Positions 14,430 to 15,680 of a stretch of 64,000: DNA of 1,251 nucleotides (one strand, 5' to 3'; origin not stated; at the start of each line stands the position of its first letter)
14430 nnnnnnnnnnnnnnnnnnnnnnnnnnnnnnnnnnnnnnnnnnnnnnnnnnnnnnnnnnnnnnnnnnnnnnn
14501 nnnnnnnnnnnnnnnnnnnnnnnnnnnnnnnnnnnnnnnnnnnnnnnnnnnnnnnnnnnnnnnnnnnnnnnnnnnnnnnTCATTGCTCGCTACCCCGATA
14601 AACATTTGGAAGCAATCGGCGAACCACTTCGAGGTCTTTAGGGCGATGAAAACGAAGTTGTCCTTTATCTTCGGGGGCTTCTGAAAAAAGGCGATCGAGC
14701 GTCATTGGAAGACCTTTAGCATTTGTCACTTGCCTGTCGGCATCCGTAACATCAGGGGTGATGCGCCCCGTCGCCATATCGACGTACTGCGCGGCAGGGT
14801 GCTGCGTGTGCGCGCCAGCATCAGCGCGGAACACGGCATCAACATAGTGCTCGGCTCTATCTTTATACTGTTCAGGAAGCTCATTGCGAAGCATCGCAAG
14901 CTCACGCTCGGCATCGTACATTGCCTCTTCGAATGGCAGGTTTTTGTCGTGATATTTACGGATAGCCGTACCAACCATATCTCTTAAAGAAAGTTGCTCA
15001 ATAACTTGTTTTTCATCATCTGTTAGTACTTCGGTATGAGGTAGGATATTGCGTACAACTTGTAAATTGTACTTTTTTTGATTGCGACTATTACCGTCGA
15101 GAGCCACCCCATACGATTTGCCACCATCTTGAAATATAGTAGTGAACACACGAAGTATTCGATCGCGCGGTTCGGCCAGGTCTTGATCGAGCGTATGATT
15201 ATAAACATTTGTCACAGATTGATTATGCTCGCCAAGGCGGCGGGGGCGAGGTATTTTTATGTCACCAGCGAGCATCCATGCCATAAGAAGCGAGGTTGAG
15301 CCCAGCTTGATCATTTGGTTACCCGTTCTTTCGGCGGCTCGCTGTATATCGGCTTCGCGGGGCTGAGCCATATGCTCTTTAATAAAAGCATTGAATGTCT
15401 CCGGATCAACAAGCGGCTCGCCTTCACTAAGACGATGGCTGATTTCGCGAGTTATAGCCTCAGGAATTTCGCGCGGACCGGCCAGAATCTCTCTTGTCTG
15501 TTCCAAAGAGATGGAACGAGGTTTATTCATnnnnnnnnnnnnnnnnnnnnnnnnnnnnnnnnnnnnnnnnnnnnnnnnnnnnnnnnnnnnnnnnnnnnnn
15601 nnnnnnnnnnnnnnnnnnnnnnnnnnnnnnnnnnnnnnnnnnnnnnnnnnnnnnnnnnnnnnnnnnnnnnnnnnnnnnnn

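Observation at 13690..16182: tRNA-Ser-adjacent GC-rich three-gene operon with two unassignable proteins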

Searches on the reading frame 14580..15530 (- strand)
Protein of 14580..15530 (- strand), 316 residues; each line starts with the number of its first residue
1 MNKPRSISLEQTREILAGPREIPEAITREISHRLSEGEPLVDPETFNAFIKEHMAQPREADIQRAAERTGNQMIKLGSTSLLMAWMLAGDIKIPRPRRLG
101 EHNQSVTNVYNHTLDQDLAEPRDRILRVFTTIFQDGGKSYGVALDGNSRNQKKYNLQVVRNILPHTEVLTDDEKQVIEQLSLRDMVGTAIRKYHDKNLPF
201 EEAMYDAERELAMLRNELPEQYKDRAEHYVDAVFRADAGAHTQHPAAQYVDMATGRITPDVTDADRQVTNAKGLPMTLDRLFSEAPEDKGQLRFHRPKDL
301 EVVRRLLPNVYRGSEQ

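Call 4: search_protein_families(library=pfam, proteins=[window:14580-15530:-], max_evalue=0.1)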
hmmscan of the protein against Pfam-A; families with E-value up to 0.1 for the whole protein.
window:14580-15530:- (316 aa): 0 families

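Call 5: search_protein_families(library=ncbifam, proteins=[window:14580-15530:-], max_evalue=0.1)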
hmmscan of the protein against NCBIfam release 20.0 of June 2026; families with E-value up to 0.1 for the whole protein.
window:14580-15530:- (316 aa): 0 families

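Call 6: search_solved_structures(query=window:14580-15530:-, max_evalue=10)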
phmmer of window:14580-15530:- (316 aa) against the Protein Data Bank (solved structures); distinct sequences matched with E-value up to 10: 1.
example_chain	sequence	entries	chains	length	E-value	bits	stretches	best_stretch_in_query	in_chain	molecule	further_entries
3llt_A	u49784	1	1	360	1.8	11.3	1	128-201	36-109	Serine/threonine kinase-1, PfLammer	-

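Call 10: find_homologous_proteins(query=window:14580-15530:-)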
Query window:14580-15530:- (316 aa): 29 proteins with E <= 0.001 among 2806 candidates.
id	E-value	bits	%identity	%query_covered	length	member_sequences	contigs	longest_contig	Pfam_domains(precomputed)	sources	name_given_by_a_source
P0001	7.0e-207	704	100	100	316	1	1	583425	-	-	-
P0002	2.4e-156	538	75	100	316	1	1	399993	-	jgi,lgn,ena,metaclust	metaclust:\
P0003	3.3e-133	462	66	98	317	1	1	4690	-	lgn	-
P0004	1.1e-131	457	66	98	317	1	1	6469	-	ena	-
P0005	2.0e-129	449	65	97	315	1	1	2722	-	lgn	-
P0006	1.8e-112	394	60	98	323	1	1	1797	-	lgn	-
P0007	7.3e-111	389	60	100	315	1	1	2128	-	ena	-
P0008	7.3e-111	389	58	98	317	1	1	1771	-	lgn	-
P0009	9.9e-111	388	57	100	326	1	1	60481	-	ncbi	-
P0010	7.9e-110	385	59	100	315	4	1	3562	-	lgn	-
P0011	1.0e-108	381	56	97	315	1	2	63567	-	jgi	jgi:hypothetical protein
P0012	7.1e-108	379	59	95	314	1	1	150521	-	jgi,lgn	jgi:hypothetical protein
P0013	5.1e-103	363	56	98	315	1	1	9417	-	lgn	-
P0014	2.0e-97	344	54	97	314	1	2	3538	-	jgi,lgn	-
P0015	1.0e-83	299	47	98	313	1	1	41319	-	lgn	-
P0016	2.4e-79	285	45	98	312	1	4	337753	-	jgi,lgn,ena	-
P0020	2.5e-65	239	43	97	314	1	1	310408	-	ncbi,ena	-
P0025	7.7e-58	214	40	98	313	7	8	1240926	-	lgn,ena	-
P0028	8.0e-42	162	37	98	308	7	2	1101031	-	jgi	jgi:hypothetical protein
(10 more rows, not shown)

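Call 12: find_encoding_contigs(protein=P0002, flank=6000, max_places=2)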
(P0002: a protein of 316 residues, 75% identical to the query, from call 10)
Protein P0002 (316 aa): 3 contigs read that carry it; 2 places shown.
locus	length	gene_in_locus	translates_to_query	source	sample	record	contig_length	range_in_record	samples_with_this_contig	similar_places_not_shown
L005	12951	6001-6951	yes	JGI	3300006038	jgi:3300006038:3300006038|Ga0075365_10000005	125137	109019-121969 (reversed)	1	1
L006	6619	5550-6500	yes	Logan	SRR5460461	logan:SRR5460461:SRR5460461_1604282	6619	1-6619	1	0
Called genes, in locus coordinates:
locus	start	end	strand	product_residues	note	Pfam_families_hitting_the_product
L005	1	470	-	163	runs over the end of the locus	-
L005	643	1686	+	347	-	PF01380:SIS, PF10432:bact-PGI_C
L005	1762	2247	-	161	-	-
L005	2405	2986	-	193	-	-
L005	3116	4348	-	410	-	PF12704:MacB_PCD, PF02687:FtsX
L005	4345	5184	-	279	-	PF00005:ABC_tran, PF13304:AAA_21 (faint)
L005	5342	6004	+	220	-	-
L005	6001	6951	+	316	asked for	-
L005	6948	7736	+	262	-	PF08282:Hydrolase_3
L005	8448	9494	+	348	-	PF00135:COesterase, PF20434:BD-FAE, PF07859:Abhydrolase_3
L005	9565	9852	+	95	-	-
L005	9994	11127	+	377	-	-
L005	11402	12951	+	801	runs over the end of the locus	PF03477:ATP-cone, PF00317:Ribonuc_red_lgN, PF02867:Ribonuc_red_lgC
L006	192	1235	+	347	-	PF01380:SIS, PF10432:bact-PGI_C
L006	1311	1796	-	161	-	-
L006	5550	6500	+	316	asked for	-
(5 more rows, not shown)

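Call 13: find_encoding_contigs(protein=P0012, flank=6000, max_places=2)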
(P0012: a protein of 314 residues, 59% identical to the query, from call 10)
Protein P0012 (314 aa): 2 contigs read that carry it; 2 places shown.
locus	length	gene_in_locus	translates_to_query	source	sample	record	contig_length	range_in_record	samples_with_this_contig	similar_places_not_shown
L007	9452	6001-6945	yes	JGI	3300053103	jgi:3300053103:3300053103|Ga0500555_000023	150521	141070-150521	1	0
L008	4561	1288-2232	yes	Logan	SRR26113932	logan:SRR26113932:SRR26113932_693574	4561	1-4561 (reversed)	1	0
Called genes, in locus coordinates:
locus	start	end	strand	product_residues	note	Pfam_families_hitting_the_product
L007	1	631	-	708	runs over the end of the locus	PF00270:DEAD, PF04851:ResIII, PF18766:SWI2_SNF2, PF00271:Helicase_C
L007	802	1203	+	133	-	-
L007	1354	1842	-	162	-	-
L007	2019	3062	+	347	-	PF01380:SIS, PF10432:bact-PGI_C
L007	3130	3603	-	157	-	-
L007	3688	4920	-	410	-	PF12704:MacB_PCD, PF02687:FtsX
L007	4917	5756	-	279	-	PF00005:ABC_tran, PF13304:AAA_21 (faint)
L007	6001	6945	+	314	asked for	-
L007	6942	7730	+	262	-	PF08282:Hydrolase_3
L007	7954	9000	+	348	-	PF00135:COesterase, PF20434:BD-FAE, PF07859:Abhydrolase_3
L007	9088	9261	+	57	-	-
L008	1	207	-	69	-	?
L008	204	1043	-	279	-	PF00005:ABC_tran, PF13304:AAA_21 (faint)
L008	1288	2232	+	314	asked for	-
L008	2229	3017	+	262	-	PF08282:Hydrolase_3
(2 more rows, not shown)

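Call 14: find_encoding_contigs(protein=P0016, flank=6000, max_places=2)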
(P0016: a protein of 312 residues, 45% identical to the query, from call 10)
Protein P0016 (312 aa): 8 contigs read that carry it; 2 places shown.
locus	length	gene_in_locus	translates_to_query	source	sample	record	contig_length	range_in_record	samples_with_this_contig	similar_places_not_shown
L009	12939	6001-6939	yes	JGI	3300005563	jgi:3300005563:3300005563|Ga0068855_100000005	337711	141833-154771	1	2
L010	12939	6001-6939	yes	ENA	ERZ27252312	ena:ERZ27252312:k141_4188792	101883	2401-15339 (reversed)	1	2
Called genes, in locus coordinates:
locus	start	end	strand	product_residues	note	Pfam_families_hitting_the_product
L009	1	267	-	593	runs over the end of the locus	PF05157:MshEN, PF00437:T2SSE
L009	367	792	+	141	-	PF02367:TsaE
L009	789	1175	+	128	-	PF00814:TsaD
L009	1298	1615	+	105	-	-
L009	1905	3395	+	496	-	PF12072:RNase_Y_N, PF00013:KH_1 (weak), PF01966:HD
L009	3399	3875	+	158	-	PF00293:NUDIX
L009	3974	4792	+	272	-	-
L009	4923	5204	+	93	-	-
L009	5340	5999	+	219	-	-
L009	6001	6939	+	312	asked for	-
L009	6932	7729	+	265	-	PF08282:Hydrolase_3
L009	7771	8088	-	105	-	-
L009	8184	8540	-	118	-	-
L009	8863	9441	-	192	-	-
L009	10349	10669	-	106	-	-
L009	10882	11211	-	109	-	-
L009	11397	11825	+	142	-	-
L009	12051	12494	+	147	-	-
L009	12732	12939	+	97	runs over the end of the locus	-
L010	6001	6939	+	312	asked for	-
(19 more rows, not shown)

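Call 22: find_encoding_contigs(protein=P0025, flank=6000, max_places=2)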
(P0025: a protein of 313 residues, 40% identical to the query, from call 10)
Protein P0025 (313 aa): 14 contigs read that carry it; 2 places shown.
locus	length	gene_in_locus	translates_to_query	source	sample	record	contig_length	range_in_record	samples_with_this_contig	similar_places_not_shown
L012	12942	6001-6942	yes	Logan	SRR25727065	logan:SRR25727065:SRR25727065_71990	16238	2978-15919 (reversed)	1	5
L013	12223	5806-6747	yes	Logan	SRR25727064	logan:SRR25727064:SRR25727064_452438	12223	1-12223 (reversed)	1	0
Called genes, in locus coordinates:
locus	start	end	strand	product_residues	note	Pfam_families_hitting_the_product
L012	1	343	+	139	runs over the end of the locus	PF01047:MarR (weak), PF12802:MarR_2, PF13463:HTH_27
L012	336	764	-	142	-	PF08818:DUF1801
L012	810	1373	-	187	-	-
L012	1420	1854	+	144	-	-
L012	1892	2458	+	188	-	PF28474:DUF8412, PF13376:OmdA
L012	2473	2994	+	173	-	PF14342:DUF4396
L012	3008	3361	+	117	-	PF13628:DUF4142, PF03713:DUF305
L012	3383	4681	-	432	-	PF09903:DUF2130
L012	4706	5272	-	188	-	PF00857:Isochorismatase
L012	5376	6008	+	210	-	-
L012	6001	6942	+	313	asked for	-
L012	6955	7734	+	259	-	PF08282:Hydrolase_3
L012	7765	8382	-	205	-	-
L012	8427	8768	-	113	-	PF08818:DUF1801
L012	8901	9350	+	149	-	-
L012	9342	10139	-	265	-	PF00106:adh_short, PF01370:Epimerase, PF08659:KR, PF16363:GDP_Man_Dehyd (faint), PF13561:adh_short_C2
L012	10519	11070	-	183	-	-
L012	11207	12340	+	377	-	PF01168:Ala_racemase_N, PF00842:Ala_racemase_C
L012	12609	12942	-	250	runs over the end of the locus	PF01145:Band_7, PF13421:Band_7_1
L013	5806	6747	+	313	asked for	-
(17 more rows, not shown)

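Call 23: find_encoding_contigs(protein=P0028, flank=6000, max_places=2)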
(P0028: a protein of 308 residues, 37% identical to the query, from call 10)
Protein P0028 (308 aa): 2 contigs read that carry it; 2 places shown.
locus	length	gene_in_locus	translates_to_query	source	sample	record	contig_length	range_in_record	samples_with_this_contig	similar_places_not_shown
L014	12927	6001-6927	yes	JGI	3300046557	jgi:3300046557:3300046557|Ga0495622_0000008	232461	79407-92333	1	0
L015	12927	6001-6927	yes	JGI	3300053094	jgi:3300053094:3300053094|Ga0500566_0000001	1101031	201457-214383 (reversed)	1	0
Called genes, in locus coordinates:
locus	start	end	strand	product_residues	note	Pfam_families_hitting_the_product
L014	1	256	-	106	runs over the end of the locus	-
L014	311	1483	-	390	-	-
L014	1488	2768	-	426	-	PF13506:Glyco_transf_21, PF00535:Glycos_transf_2, PF10111:Glyco_tranf_2_2 (weak), PF13641:Glyco_tranf_2_3, PF03142:Chitin_synth_2 (weak), PF13632:Glyco_trans_2_3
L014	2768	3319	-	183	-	-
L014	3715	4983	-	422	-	PF13506:Glyco_transf_21, PF03142:Chitin_synth_2 (faint), PF00535:Glycos_transf_2, PF10111:Glyco_tranf_2_2, PF13641:Glyco_tranf_2_3, PF13632:Glyco_trans_2_3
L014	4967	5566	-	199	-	PF04203:Sortase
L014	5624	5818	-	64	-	-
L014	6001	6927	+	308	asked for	-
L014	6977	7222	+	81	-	PF14242:DUF4342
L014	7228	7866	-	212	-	-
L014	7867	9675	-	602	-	-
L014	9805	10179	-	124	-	-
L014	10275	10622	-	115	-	-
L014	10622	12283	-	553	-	-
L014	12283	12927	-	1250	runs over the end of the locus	-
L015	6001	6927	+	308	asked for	-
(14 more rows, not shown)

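Call 24: find_encoding_contigs(protein=P0020, flank=6000, max_places=2)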
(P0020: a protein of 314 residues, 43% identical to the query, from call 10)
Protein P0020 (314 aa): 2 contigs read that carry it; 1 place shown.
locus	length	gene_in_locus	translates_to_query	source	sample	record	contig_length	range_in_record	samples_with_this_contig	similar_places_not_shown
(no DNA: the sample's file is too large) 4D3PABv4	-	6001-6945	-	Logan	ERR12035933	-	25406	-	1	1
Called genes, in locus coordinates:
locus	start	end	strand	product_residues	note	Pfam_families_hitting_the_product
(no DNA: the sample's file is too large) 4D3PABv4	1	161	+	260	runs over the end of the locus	-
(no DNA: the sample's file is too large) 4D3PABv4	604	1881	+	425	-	PF12671:Amidase_6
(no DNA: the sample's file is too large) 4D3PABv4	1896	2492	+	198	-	-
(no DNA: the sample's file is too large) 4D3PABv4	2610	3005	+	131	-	PF01451:LMWPc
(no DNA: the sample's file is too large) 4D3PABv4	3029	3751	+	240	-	PF00106:adh_short, PF08659:KR, PF13561:adh_short_C2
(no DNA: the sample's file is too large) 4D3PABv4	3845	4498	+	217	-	PF00300:His_Phos_1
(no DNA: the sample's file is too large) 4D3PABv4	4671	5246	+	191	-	-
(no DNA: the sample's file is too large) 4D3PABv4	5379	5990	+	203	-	-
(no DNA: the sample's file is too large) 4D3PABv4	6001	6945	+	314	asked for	-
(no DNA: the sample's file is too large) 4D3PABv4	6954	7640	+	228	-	PF08282:Hydrolase_3 (faint)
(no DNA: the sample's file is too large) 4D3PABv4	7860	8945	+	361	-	-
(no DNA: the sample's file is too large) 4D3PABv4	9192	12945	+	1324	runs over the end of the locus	PF00041:fn3, PF28033:Fn3_ROS1 (faint), PF25059:FN3_DSCAM-DSCAML_C, PF00041:fn3, PF03629:SASA, PF00041:fn3, PF25059:FN3_DSCAM-DSCAML_C (weak), PF16656:Pur_ac_phosph_N (weak)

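Call 31: predict_structure(alignment_id=A1)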
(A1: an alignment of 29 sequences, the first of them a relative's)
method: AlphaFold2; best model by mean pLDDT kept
length: 316 residues; sequences in the alignment: 29
mean_pLDDT: 94.3   pTM: 0.92
mean pLDDT of the five models: 94.3, 94.0, 93.7, 93.6, 93.5
residues with pLDDT >= 90: 281; 70-90: 29; 50-70: 4; < 50: 2
segments of 3 or more residues with pLDDT < 50: none
pLDDT, mean of each block of 10 residues (from residue 1): 85 97 97 97 97 91 96 98 98 87 97 91 95 94 93 95 97 98 94 95 97 98 97 97 97 96 91 90 94 96 97 61
secondary structure, 60 per line:
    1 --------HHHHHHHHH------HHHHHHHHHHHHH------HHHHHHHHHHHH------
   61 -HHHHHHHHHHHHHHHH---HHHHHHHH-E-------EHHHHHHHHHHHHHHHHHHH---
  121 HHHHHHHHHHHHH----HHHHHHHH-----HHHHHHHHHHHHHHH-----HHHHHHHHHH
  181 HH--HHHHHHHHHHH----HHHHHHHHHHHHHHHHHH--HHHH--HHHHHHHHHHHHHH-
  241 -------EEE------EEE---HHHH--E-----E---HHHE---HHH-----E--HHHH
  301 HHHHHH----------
elements in order: H9-17 H24-36 H43-54 H62-77 H81-88 H99-117 H121-133 H138-145 H151-165 H171-182 H185-195 H200-217 H220-223 H226-239 E248-250 E257-259 H263-266 H297-306

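Call 35: fold_search(model_id=the predicted structure, library=pdb)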
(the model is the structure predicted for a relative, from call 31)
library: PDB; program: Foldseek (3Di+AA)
matches with E <= 10: 365; with E <= 0.001: 0
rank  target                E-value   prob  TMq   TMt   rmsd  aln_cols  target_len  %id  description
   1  6vfk_B                1.9e-01  0.16  0.16  0.17  13.9       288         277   11  De novo designed tetrahedral nanoparticle T33_dn10 displaying 4 copies of BG505-SOSIP trimer on the surface (released 2020-07-22)
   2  6qk8_A                6.2e-01  0.12  0.15  0.20  17.4       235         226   10  Crystal structure of yeast 14-3-3 protein (Bmh1) from Saccharomyces cerevisiae with the Nha1p (yeast Na+/H+ antiporter (released 2019-10-02)
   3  3pja_A                6.8e-01  0.16  0.19  0.26  16.0       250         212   11  Crystal structure of human C3PO complex (released 2011-05-11)
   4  4dnk_A                7.4e-01  0.13  0.17  0.20  18.1       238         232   12  Crystal structure of a tyrosine 3-monooxygenase/tryptophan 5-monooxygenase activation protein, beta polypeptide (YWHAB (released 2012-02-22)
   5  7tdz_i                7.8e-01  0.09  0.17  0.07  18.6       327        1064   12  Cryo-EM model of protomer of the cytoplasmic ring of the nuclear pore complex from Xenopus laevis (released 2022-06-22)
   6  3oab_C                8.1e-01  0.13  0.19  0.23  17.0       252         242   12  Mint deletion mutant of heterotetrameric geranyl pyrophosphate synthase in complex with ligands (released 2010-11-03)
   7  7tdz_I                8.9e-01  0.08  0.17  0.10  18.6       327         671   12  Cryo-EM model of protomer of the cytoplasmic ring of the nuclear pore complex from Xenopus laevis (released 2022-06-22)
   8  7ue2_A                9.4e-01  0.10  0.19  0.19  15.0       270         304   11  Crystal structure of designed helical repeat protein RPB_PLP3_R6 bound to PLPx6 peptide (released 2023-03-29)
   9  8p1h_B                1.0e+00  0.10  0.17  0.19  17.4       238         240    8  Crystal structure of the chimera of human 14-3-3 zeta and phosphorylated cytoplasmic loop fragment of the alpha7 acety (released 2023-10-18)
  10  5k7v_A                1.1e+00  0.08  0.19  0.20  15.0       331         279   11  Computational Design of Self-Assembling Cyclic Protein Homooligomers (released 2017-04-12)
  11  1qja_B                1.1e+00  0.10  0.17  0.21  17.8       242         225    9  14-3-3 ZETA/PHOSPHOPEPTIDE COMPLEX (MODE 2) (released 1999-09-15)
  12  5ecf_E                1.2e+00  0.06  0.11  0.20  17.5       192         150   11  Ligand binding domain 1 of Penicillium marneffei MP1 protein complexed with arachidonic acids (released 2016-10-19)
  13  8eq8_A                1.4e+00  0.09  0.16  0.20  17.8       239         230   11  The crystal structure of 14-3-3 Beta containing 3-nitrotyrosine at position Y130 (released 2023-01-25)
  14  8ga7                  1.4e+00  0.04  0.12  0.09  19.1       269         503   13  Geometrically programmable nanomaterial construction using regularized protein building blocks (released 2024-03-13)
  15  5m35_A                1.4e+00  0.09  0.17  0.21  17.3       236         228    8  The molecular tweezer CLR01 stabilizes a disordered protein-protein interface (released 2017-11-15)
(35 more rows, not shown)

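Call 38: search_solved_structures(query=A1, max_evalue=10)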
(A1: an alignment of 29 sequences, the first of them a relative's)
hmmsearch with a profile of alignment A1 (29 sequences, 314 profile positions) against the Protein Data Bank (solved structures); distinct sequences matched with E-value up to 10: 4.
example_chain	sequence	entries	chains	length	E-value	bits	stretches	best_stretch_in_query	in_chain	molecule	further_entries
1wdz_A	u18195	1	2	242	0.15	14.6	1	165-231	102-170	insulin receptor substrate p53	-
1y2o_A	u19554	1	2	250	0.16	14.6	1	165-231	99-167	BAI1-associated protein 2 isoform 1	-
2ykt_A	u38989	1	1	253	0.16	14.6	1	165-231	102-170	BRAIN-SPECIFIC ANGIOGENESIS INHIBITOR 1-ASSOCIATED PROTEIN 2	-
9bts_A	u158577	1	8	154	0.16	14.6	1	103-228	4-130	Bacterioferritin (Bfr)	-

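Call 40: search_protein_families(library=pfam, alignment_id=A1, max_evalue=10)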
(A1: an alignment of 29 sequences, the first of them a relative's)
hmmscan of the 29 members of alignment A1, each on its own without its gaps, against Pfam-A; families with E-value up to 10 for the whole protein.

A. member 1, P0001 (316 aa): 1 family
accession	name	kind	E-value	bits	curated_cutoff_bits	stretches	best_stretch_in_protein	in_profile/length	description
PF19601.4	DUF6106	-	0.27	11.6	25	1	151-187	90-128/173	Family of unknown function (DUF6106)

B. families by the number of members that match (of 29 scanned): 22 families
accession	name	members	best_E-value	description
PF03127.19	GAT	3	0.019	GAT domain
PF08265.16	YL1_C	1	0.0016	YL1 nuclear protein C-terminal domain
PF15518.12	L_protein_N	1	0.013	L protein N-terminus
PF04938.17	SIP1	1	0.015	Survival motor neuron (SMN) interacting protein 1 (SIP1)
PF20060.4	DUF6459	1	0.019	Family of unknown function (DUF6459)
PF14028.11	Lant_dehydr_C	1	0.034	Lantibiotic biosynthesis dehydratase C-term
PF09023.15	Staphostatin_B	1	0.041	Staphostatin B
PF00843.22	Arena_nucleocap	1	0.047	Arenavirus nucleocapsid N-terminal domain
PF16986.11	CzcE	1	0.053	Heavy-metal resistance protein CzcE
PF18068.6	Npun_R1517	1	0.077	Npun R1517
PF16702.10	DUF5063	1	0.082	Domain of unknown function (DUF5063)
PF21907.4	SAM_CEP-1_C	1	0.12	CEP-1 C-terminal SAM domain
PF13428.12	TPR_14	1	0.13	Tetratricopeptide repeat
PF13562.11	NTP_transf_4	1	0.13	Sugar nucleotidyl transferase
PF02636.23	Methyltransf_28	1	0.14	Putative S-adenosyl-L-methionine-dependent methyltransferase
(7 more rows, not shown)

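Call 42: search_protein_representatives(alignment_id=A1)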
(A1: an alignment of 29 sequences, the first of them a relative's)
Query: 29 sequences, 314 profile positions. Proteins with E-value up to 0.001 (for the whole library): 102; up to 1e-10: 61; up to 1e-30: 19. The best 102 are listed.
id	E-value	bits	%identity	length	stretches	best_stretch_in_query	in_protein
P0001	3.5e-148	509.6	-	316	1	1-312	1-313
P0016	6.5e-130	449.6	-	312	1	2-310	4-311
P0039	4.2e-127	440.3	-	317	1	5-311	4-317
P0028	5.6e-108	377.5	-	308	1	1-310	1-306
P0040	1.8e-102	359.4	-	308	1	3-310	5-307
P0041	1.1e-101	356.9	-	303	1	3-306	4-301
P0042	1.3e-99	350.0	-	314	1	1-313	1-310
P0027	6.7e-96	337.8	-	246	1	90-309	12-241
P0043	2.2e-93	329.6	-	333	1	1-312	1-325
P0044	1.3e-86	307.3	-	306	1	10-311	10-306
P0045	3.2e-82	292.9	-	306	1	5-307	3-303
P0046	1.2e-65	238.5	-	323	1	5-309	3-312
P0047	1.7e-64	234.7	-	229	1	61-282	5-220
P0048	4.1e-58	213.7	-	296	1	3-281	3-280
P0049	1.1e-49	186.1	-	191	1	134-273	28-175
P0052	2.3e-35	138.9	-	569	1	5-252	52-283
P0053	4.8e-35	137.9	-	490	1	16-310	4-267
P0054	4.9e-29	118.2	-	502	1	29-308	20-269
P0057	3.1e-27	112.3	-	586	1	12-253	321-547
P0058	1.0e-26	110.6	-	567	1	8-252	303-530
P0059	2.8e-26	109.1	-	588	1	14-251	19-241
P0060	9.3e-26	107.4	-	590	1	73-254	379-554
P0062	1.3e-25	107.0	-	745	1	15-278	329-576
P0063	2.2e-25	106.2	-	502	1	16-267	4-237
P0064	7.9e-25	104.4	-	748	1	24-266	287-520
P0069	1.6e-23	100.1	-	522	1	14-281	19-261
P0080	9.0e-18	81.2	-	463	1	39-266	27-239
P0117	1.9e-05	40.7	-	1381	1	100-243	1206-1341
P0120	5.9e-05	39.1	-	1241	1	100-242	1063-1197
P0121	6.3e-05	39.0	-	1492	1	89-242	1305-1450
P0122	6.9e-05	38.8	-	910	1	67-196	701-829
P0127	9.9e-05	38.3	-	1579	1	99-243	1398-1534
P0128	9.9e-05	38.3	-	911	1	71-243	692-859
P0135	4.8e-04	36.1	-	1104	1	99-256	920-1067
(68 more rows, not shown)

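Call 43: search_protein_families(library=pfam, proteins=[P0052, P0053, P0054, P0057, P0058, P0059, P0060, P0062, P0064, P0069], max_evalue=0.01)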
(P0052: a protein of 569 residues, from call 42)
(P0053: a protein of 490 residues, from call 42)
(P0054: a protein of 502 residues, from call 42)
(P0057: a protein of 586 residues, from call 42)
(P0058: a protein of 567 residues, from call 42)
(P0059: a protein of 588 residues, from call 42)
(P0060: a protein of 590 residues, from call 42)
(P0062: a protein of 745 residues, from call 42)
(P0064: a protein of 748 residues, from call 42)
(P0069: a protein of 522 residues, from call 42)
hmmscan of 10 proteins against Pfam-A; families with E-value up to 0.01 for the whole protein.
P0052 (569 aa): 0 families

P0053 (490 aa): 0 families

P0054 (502 aa): 0 families

P0057 (586 aa): 0 families

P0058 (567 aa): 0 families

P0059 (588 aa): 0 families

P0060 (590 aa): 0 families

P0062 (745 aa): 0 families

P0064 (748 aa): 2 families
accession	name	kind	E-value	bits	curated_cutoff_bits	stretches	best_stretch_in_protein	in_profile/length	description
PF08282.18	Hydrolase_3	-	2.3e-12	47.7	20.9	1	133-254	138-251/255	haloacid dehalogenase-like hydrolase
PF00702.32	Hydrolase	-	9.2e-06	26.6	26.4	1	174-223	142-191/191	haloacid dehalogenase-like hydrolase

P0069 (522 aa): 0 families

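Call 44: search_protein_families(library=pfam, proteins=[P0117, P0120, P0121, P0122, P0127, P0128, P0135], max_evalue=0.01)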
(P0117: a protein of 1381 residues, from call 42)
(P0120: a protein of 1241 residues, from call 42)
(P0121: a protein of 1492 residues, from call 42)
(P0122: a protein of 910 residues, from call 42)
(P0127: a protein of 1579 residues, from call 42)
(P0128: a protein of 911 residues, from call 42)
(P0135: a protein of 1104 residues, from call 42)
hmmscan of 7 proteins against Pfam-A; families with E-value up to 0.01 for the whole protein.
P0117 (1381 aa): 0 families

P0120 (1241 aa): 0 families

P0121 (1492 aa): 0 families

P0122 (910 aa): 0 families

P0127 (1579 aa): 0 families

P0128 (911 aa): 0 families

P0135 (1104 aa): 0 families

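Call 46: find_related_loci(query=A1, collection=genome_contigs, flank=5000)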
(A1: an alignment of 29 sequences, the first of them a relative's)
Query A1 (316 aa) in genome_contigs; peptide patterns used: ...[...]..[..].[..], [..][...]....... (x = any residue, [..] = any of these).
73 stretches matched a pattern; 6 encode a relative of the query (tblastn E <= 1e-3); 6 distinct loci.
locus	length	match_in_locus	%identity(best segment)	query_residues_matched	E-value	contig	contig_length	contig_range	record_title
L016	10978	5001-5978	57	1-316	3e-121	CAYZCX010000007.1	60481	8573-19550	MAG TPA_asm: uncultured Candidatus Saccharibacteria bacterium isolate SRP200132_co1_147 genome assembly, contig: NODE_73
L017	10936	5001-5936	44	6-309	5e-74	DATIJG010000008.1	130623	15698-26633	MAG TPA_asm: Candidatus Saccharimonadales bacterium isolate SMAG_U15685 k141_276079, whole genome shotgun sequence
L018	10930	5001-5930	42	5-311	1e-72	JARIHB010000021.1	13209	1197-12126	MAG: Candidatus Saccharibacteria bacterium isolate CullarsAll.DT.04 k141_360751, whole genome shotgun sequence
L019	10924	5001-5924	43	7-311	7e-73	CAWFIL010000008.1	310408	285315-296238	MAG: uncultured bacterium isolate MFD02134.bin.2.167 genome assembly, contig: contig_70845, whole genome shotgun sequenc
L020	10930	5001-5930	44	5-311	9e-72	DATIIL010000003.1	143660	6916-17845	MAG TPA_asm: Candidatus Saccharimonadales bacterium isolate SMAG_U15664 k141_83807, whole genome shotgun sequence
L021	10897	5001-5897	35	6-307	2e-46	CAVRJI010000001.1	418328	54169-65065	MAG: uncultured bacterium isolate MFD01275.bin.1.111 genome assembly, contig: contig_10308, whole genome shotgun sequenc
